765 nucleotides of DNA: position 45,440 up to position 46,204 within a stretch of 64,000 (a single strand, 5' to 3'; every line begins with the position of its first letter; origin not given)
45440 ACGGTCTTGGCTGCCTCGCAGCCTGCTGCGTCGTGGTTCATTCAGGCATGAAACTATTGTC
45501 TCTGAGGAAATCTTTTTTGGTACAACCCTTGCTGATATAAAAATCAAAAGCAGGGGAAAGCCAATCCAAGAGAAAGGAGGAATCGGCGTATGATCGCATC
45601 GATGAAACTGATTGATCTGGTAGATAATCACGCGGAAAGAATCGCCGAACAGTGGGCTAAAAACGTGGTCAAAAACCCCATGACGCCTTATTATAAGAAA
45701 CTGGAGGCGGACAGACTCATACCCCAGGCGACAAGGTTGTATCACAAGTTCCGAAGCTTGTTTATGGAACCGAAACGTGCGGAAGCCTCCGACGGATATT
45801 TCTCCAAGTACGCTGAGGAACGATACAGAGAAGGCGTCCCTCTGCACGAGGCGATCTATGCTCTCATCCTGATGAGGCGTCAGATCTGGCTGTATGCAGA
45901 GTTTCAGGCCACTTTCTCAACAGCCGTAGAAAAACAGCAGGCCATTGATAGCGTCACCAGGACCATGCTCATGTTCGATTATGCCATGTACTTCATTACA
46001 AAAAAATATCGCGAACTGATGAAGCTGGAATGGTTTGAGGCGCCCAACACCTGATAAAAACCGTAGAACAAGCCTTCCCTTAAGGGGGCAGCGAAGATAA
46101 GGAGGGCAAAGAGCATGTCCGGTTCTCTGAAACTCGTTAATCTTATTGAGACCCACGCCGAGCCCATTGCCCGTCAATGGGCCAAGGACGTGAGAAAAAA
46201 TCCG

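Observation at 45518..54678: Sigma54-driven N-ATPase operon headed by a sensor-like/4-TM gene pair and closed by a Cys-rich Cmk-like gene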

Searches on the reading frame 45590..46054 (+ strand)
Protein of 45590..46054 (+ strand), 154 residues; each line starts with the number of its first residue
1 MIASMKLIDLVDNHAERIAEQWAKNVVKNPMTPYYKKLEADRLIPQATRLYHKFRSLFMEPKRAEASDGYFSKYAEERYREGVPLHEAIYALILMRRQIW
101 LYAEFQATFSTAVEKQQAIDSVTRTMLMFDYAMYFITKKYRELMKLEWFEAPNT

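Call 3: search_protein_families(library=pfam, proteins=[window:45590-46054:+], max_evalue=0.01)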
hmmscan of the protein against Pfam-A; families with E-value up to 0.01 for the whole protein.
window:45590-46054:+ (154 aa): 1 family
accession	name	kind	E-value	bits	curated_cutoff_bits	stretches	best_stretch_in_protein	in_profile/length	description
PF09385.16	HisK_N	-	4.7e-05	23.8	24.4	1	6-142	3-129/129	Histidine kinase N terminal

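Call 4: search_protein_families(library=ncbifam, proteins=[window:45590-46054:+], max_evalue=0.01)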
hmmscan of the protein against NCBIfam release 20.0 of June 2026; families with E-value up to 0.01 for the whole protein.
window:45590-46054:+ (154 aa): 0 families

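Call 71: search_protein_representatives(alignment_id=A5)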
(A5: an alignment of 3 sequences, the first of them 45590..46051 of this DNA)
Query: 3 sequences, 154 profile positions. Proteins with E-value up to 0.001 (for the whole library): 415; up to 1e-10: 154; up to 1e-30: 31. The best 150 are listed.
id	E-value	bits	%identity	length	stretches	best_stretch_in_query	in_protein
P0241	2.5e-60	218.9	-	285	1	4-152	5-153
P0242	9.3e-60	217.1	-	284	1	4-152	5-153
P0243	4.9e-53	195.3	-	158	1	4-152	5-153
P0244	1.5e-52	193.7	-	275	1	6-149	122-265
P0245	7.6e-51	188.2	-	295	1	4-147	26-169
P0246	6.8e-50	185.1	-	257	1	4-149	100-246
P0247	4.5e-48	179.1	-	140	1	2-102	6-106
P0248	2.2e-47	176.9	-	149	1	4-145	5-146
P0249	4.0e-44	166.3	-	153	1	4-142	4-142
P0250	5.8e-44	165.8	-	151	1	6-143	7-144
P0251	3.5e-43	163.2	-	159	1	6-146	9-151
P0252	4.4e-43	163.0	-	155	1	3-152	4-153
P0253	5.7e-43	162.6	-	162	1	4-113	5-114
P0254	3.8e-42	159.9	-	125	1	57-153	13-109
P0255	1.5e-41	157.9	-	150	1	7-145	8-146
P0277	3.5e-27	111.3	-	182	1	4-149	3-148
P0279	1.7e-26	109.1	-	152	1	6-145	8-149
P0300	3.6e-18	82.0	-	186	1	4-149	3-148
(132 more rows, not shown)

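Call 72: find_encoding_contigs(protein=P0277, flank=8000, max_places=2)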
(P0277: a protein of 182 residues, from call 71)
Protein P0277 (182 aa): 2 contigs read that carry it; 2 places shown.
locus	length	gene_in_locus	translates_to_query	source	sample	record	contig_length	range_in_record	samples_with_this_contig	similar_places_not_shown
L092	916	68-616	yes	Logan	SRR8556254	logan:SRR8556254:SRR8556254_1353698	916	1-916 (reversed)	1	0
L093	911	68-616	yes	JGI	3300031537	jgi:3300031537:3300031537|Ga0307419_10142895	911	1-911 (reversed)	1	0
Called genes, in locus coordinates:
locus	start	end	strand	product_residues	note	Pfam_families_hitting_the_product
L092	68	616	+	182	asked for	-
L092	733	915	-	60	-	?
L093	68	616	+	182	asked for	-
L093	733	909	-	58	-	?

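Call 73: find_encoding_contigs(protein=P0244, flank=8000, max_places=2)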
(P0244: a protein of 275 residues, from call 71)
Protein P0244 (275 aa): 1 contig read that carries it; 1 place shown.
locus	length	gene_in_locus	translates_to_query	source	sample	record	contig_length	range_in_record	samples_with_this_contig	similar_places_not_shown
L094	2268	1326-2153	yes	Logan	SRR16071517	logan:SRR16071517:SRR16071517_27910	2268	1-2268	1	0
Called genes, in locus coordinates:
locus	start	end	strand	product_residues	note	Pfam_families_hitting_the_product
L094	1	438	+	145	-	?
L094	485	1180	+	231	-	PF00072:Response_reg, PF00486:Trans_reg_C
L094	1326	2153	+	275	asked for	PF03992:ABM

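Call 77: find_related_loci(query=A7, collection=metagenome_contigs, flank=9000)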
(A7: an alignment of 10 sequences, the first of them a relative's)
Query A7 (182 aa) in metagenome_contigs; peptide patterns used: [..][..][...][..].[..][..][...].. (x = any residue, [..] = any of these).
191 stretches matched a pattern; 99 encode a relative of the query (tblastn E <= 1e-3); the best 80 are kept; 80 distinct loci.
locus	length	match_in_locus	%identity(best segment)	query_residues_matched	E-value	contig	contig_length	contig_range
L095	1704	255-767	82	1-171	3e-101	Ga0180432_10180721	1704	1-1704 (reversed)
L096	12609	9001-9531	81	1-181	2e-95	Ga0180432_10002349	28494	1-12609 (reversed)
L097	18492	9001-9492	83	1-164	1e-92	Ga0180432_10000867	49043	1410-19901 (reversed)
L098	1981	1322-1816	78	1-165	1e-89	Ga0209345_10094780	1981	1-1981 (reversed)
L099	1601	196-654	78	1-153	3e-86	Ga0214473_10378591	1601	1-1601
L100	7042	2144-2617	75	1-158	3e-81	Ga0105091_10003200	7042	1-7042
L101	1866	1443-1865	85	1-141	3e-84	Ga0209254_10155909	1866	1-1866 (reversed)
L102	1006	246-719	75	1-158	3e-84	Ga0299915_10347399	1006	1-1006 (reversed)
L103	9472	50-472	62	1-141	3e-57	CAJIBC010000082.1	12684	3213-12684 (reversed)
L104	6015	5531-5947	61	2-140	6e-56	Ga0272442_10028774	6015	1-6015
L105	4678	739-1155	63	2-140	3e-55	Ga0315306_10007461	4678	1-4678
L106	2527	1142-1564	62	2-142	1e-55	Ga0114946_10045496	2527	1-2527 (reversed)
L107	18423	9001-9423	60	1-141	6e-55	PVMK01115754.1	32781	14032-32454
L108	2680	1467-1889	60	1-141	3e-55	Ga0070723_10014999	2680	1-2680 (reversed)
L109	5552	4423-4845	59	1-141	2e-54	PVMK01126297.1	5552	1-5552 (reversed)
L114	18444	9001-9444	53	1-148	6e-53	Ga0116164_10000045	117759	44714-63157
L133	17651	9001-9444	52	1-148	9e-47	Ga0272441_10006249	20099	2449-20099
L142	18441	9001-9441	49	1-147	2e-44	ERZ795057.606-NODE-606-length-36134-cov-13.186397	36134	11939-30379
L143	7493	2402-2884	47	1-160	8e-44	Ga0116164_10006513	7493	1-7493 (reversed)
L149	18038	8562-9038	45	1-158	3e-42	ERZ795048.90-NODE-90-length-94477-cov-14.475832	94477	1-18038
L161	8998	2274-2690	46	5-143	1e-40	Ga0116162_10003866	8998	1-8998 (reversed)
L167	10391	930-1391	42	1-154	7e-39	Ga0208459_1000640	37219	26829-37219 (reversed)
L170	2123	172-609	44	1-145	1e-38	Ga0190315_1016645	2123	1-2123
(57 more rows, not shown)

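Call 80: search_protein_families(library=pfam, proteins=[L170:696-1139:-, L142:10008-10994:-, L133:15796-17193:+, L167:3895-4683:-, L149:14007-15065:+, L143:4442-5413:-, L096:10058-10972:-, L097:7298-8293:+, L133:9482-11548:+, L161:3922-4884:-], max_evalue=0.001)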
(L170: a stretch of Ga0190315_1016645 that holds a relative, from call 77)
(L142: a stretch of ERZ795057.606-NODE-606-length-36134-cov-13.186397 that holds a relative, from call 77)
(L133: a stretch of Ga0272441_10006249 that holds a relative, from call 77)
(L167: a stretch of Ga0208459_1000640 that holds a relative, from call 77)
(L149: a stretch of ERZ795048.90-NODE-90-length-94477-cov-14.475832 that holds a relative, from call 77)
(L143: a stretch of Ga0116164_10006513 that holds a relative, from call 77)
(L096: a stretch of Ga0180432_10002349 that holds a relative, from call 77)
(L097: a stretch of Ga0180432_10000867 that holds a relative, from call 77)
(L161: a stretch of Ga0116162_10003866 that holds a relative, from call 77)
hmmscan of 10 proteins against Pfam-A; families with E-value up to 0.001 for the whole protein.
L170:696-1139:- (147 aa): 3 families
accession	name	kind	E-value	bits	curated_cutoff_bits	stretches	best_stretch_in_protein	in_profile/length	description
PF17805.7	AsnC_trans_reg2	-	8.7e-18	64.7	27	1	61-140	1-86/86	AsnC-like ligand binding domain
PF22451.2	NirdL-like_HTH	-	1.6e-15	56.8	27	1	5-51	1-47/47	Siroheme decarboxylase NirDL-like HTH domain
PF13404.12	HTH_AsnC-type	-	6.1e-08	32.8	27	1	1-45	1-42/42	AsnC-type helix-turn-helix domain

L142:10008-10994:- (328 aa): 3 families
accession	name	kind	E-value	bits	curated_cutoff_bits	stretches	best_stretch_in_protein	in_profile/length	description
PF04055.27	Radical_SAM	-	7e-26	91.8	29.5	1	10-152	2-148/166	Radical SAM superfamily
PF13186.11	SPASM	-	2.4e-08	34.6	21.5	1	239-299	1-67/67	Iron-sulfur cluster-binding domain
PF13353.11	Fer4_12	-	2.8e-05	24.9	22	1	13-76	13-78/137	4Fe-4S single cluster domain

L133:15796-17193:+ (465 aa): 3 families
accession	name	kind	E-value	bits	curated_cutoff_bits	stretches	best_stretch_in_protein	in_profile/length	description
PF00006.31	ATP-synt_ab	-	2.4e-75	253.3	29.5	1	138-356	1-213/213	ATP synthase alpha/beta family, nucleotide-binding domain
PF22919.1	ATP-synt_VA_C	-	1.9e-29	102.1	24.7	1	362-460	2-100/101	C-terminal domain of V and A type ATP synthase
PF02874.29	ATP-synt_ab_N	-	0.00093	20.1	20.9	0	31-77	19-65/69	ATP synthase alpha/beta family, beta-barrel domain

L167:3895-4683:- (262 aa): 2 families
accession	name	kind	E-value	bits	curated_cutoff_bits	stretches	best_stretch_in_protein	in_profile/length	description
PF04191.18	PEMT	-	5.8e-12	46.4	25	1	126-194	36-104/105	Phospholipid methyltransferase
PF04140.19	ICMT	-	3.8e-06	27.7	24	1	110-188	14-93/95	Isoprenylcysteine carboxyl methyltransferase (ICMT) family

L149:14007-15065:+ (352 aa): 3 families
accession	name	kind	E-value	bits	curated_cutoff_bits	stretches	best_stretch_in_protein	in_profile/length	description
PF00483.29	NTP_transferase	-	1.3e-37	130.2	21.2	1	5-285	2-242/245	Nucleotidyl transferase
PF22640.1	ManC_GMP_beta-helix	-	7.3e-10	39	27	1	298-346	6-54/55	MannoseP isomerase/GMP-like beta-helix domain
PF12804.13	NTP_transf_3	-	1.5e-06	28.9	27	1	5-114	1-96/160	MobA-like NTP transferase domain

L143:4442-5413:- (323 aa): 1 family
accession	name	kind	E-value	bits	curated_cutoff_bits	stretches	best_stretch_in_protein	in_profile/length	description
PF00490.27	ALAD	-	8e-151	502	24.6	1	5-320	2-316/317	Delta-aminolevulinic acid dehydratase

L096:10058-10972:- (304 aa): 1 family
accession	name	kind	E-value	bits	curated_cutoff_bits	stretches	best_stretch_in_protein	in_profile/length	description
PF00590.25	TP_methylase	-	3.2e-34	119.2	27.8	1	17-215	2-211/212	Tetrapyrrole (Corrin/Porphyrin) Methylases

L097:7298-8293:+ (331 aa): 1 family
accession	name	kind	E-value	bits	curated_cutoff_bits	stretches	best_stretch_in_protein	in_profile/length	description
PF04055.27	Radical_SAM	-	8.6e-21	75.3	29.5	1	83-232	4-165/166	Radical SAM superfamily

L133:9482-11548:+ (688 aa): 1 family
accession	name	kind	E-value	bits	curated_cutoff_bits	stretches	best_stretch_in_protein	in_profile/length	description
PF01496.24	V_ATPase_I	-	2e-22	79.4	30.7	2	205-404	206-413/815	V-type ATPase 116kDa subunit family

L161:3922-4884:- (320 aa): 2 families
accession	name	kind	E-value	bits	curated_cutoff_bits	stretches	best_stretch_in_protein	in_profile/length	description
PF00072.30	Response_reg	-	8e-29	100.5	30.2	1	16-129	1-110/111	Response regulator receiver domain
PF13581.12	HATPase_c_2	-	1.1e-07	32.3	27.4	1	184-300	30-123/127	Histidine kinase-like ATPase domain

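Call 82: search_protein_families(library=pfam, proteins=[L143:12-1088:+, L143:1076-1699:+, L161:523-1173:+, L114:5676-7799:-, L114:8115-8738:-, L114:9469-10203:-, L133:11563-12030:+, L133:12634-13674:+, L133:7347-8708:+, L161:1163-1585:+], max_evalue=0.001)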
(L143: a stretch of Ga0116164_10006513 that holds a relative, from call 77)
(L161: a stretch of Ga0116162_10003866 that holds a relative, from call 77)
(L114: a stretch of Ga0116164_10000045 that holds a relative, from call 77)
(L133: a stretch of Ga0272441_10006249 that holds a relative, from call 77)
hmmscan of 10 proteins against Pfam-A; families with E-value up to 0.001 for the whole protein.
L143:12-1088:+ (358 aa): 2 families
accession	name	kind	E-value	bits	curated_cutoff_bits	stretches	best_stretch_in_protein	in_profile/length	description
PF00006.31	ATP-synt_ab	-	2.7e-77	259.6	29.5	1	24-242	1-213/213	ATP synthase alpha/beta family, nucleotide-binding domain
PF22919.1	ATP-synt_VA_C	-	9.1e-34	116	24.7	1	247-347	1-101/101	C-terminal domain of V and A type ATP synthase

L143:1076-1699:+ (207 aa): 1 family
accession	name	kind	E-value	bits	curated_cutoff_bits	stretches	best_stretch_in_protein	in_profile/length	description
PF01813.22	ATP-synt_D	-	3.7e-37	128.5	25.7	1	13-201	2-195/196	ATP synthase subunit D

L161:523-1173:+ (216 aa): 1 family
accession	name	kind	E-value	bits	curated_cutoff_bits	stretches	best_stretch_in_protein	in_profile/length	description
PF01813.22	ATP-synt_D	-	2.4e-42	145.4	25.7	1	14-205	1-195/196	ATP synthase subunit D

L114:5676-7799:- (707 aa): 4 families
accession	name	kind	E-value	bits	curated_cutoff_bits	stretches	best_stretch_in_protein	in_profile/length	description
PF00006.31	ATP-synt_ab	-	1.4e-64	218.1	29.5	1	350-570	2-213/213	ATP synthase alpha/beta family, nucleotide-binding domain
PF16886.11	ATP-synt_ab_Xtn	-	1.1e-23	83.2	25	1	243-330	2-88/88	ATPsynthase alpha/beta subunit barrel-sandwich domain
PF02874.29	ATP-synt_ab_N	-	2.2e-10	41.3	20.9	1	137-202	1-69/69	ATP synthase alpha/beta family, beta-barrel domain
PF22919.1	ATP-synt_VA_C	-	1e-08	35.6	24.7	1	585-646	20-81/101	C-terminal domain of V and A type ATP synthase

L114:8115-8738:- (207 aa): 2 families
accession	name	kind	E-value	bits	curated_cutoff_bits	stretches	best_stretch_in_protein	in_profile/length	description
PF06188.17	HrpE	-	3.2e-05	24.4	23.5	1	13-140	22-146/191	HrpE/YscL/FliH and V-type ATPase subunit E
PF01991.23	vATP-synt_E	-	8.1e-05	22.6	24.2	1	18-129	4-119/199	ATP synthase (E/31 kDa) subunit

L114:9469-10203:- (244 aa): 2 families
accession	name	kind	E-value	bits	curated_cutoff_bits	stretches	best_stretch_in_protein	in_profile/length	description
PF12945.12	PilZNR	-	2e-14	53.9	23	1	41-124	2-85/85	Flagellar protein YcgR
PF07238.19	PilZ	-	1.3e-11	45.2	22.5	1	132-229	2-100/102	PilZ domain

L133:11563-12030:+ (155 aa): 1 family
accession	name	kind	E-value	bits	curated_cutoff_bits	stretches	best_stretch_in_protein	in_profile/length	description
PF00137.26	ATP-synt_C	-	5.3e-15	55.8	24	2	10-68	1-59/60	ATP synthase subunit C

L133:12634-13674:+ (346 aa): 1 family
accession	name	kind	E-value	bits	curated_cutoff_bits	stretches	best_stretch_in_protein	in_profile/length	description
PF01992.21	vATP-synt_AC39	-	2.5e-39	136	29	1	12-341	2-339/339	ATP synthase (C/AC39) subunit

L133:7347-8708:+ (453 aa): 2 families
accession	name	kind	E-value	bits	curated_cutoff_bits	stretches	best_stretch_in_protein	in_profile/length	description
PF13347.12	MFS_2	-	1.2e-99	334.2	27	1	24-440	1-427/427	MFS/sugar transport protein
PF07690.21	MFS_1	-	1.7e-15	57.2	33.4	1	34-387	10-346/347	Major Facilitator Superfamily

L161:1163-1585:+ (140 aa): 1 family
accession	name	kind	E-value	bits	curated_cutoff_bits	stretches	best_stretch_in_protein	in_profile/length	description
PF01886.21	DUF61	-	2.7e-33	115.2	27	1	14-139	3-127/127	Protein of unknown function DUF61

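Call 83: search_solved_structures(query=A6, max_evalue=10, show_alignments=4)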
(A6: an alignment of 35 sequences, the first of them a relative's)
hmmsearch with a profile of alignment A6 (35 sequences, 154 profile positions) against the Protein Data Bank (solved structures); distinct sequences matched with E-value up to 10: 5.
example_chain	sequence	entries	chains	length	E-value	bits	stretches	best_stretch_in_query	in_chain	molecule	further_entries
3pmc_A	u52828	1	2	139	1.7e-07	34.4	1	39-143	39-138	Uncharacterized protein pXO2-61/BXB0075/GBAA_pXO2_0075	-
3pmd_A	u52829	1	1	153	0.015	18.3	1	39-146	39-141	Conserved domain protein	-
9i5t_Q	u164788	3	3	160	0.86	12.6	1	67-105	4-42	Large ribosomal subunit protein bL17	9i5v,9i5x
8ccr_A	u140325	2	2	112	1.3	12.1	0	43-81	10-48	4D2 (mutant T19D)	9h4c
7ah0_A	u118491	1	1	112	2.1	11.3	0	44-81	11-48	4D2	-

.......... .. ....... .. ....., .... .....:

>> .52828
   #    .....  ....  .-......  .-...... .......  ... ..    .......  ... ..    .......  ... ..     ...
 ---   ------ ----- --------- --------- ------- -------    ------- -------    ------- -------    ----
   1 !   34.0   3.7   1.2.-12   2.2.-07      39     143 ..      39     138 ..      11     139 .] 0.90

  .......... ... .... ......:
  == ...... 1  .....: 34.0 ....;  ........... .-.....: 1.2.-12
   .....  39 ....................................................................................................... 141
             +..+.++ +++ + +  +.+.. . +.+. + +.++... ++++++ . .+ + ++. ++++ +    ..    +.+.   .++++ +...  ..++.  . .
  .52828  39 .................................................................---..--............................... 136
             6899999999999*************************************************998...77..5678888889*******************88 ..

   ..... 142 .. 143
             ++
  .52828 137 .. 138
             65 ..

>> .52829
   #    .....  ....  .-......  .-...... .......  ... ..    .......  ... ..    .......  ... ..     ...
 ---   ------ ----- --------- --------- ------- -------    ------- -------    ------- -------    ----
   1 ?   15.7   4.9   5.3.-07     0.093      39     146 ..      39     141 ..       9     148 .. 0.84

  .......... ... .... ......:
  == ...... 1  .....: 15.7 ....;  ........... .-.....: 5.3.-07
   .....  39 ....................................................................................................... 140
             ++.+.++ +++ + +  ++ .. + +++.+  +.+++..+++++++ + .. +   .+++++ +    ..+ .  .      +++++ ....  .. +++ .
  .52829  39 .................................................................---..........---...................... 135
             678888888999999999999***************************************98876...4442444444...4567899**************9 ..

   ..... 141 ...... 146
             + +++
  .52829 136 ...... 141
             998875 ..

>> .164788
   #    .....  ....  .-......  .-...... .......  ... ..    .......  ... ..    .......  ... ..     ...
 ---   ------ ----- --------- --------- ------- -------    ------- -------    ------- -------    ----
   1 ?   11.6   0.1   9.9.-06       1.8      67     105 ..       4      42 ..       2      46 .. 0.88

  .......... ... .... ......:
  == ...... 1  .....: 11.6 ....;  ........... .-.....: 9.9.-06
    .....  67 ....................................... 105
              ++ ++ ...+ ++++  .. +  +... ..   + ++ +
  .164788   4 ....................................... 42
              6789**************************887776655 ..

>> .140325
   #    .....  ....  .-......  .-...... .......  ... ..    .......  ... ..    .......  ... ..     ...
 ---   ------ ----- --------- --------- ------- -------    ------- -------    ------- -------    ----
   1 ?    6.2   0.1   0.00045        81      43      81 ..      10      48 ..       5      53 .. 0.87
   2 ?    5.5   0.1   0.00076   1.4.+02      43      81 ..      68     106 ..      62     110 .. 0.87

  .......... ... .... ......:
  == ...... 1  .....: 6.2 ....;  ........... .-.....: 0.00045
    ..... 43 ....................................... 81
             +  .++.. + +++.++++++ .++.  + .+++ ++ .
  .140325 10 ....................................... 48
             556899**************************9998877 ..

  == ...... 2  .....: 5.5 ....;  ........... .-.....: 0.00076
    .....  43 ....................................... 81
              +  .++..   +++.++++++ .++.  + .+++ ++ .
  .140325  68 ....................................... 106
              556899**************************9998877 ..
